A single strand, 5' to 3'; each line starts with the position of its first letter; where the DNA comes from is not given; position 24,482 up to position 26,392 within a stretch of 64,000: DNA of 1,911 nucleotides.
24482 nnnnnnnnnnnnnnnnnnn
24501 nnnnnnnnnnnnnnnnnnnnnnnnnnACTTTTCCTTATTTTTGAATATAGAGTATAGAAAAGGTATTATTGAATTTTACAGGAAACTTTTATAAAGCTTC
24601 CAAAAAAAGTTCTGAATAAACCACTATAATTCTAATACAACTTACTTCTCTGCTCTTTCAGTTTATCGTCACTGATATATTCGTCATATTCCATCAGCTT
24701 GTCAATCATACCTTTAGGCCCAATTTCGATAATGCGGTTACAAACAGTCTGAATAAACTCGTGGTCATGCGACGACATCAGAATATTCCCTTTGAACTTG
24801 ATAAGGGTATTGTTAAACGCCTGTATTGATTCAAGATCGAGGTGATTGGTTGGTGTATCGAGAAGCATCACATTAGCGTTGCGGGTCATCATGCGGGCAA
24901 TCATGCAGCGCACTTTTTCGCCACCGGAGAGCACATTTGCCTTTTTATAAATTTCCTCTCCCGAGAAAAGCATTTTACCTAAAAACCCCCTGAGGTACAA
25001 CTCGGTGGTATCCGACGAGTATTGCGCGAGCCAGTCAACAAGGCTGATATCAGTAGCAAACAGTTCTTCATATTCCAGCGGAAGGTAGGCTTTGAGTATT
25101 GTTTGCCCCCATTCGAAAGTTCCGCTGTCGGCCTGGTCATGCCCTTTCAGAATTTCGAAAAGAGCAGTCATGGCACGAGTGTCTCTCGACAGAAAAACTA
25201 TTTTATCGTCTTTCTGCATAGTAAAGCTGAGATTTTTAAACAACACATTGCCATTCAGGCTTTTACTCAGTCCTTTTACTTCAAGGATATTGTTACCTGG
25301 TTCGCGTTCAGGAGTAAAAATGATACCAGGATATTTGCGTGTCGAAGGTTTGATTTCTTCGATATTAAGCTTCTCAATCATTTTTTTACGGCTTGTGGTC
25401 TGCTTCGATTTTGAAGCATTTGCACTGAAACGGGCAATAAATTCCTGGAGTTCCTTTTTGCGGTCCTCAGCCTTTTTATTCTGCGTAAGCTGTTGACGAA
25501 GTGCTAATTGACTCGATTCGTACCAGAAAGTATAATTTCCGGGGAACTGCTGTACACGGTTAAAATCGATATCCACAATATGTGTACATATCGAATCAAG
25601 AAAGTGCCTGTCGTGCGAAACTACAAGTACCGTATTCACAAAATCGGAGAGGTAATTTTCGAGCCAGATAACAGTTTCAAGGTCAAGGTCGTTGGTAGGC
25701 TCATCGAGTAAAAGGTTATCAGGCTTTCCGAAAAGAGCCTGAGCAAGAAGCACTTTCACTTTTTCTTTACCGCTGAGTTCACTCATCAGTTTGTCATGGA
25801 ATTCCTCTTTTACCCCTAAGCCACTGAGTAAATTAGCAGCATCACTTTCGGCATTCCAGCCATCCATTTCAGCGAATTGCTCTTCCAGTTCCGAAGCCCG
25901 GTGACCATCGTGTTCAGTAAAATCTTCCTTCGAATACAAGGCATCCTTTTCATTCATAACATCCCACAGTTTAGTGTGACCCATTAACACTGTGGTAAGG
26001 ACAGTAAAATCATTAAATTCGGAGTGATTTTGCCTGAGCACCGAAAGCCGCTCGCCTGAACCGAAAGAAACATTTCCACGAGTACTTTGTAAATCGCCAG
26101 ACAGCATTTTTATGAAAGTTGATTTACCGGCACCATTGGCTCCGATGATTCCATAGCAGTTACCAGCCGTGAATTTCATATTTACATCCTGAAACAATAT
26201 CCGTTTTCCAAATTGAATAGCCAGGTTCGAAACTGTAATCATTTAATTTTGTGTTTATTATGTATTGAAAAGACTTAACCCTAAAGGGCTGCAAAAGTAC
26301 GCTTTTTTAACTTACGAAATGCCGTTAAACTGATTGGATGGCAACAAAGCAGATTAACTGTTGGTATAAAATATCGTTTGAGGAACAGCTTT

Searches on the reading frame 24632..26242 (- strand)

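Call 35: search_protein_families(library=pfam, proteins=[window:24632-26242:-], max_evalue=0.0001)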
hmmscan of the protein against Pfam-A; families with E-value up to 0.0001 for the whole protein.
window:24632-26242:- (536 aa): 3 families
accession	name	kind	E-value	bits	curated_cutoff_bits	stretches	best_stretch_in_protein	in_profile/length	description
PF00005.33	ABC_tran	-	3.2e-33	115.7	25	2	18-184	2-137/137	ABC transporter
PF12848.13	ABC_tran_Xtn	-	1.7e-19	70.1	25.9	1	223-305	1-81/85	ABC transporter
PF02463.25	SMC_N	-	3.3e-06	27.1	40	0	281-506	116-210/220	RecF/RecN/SMC N terminal domain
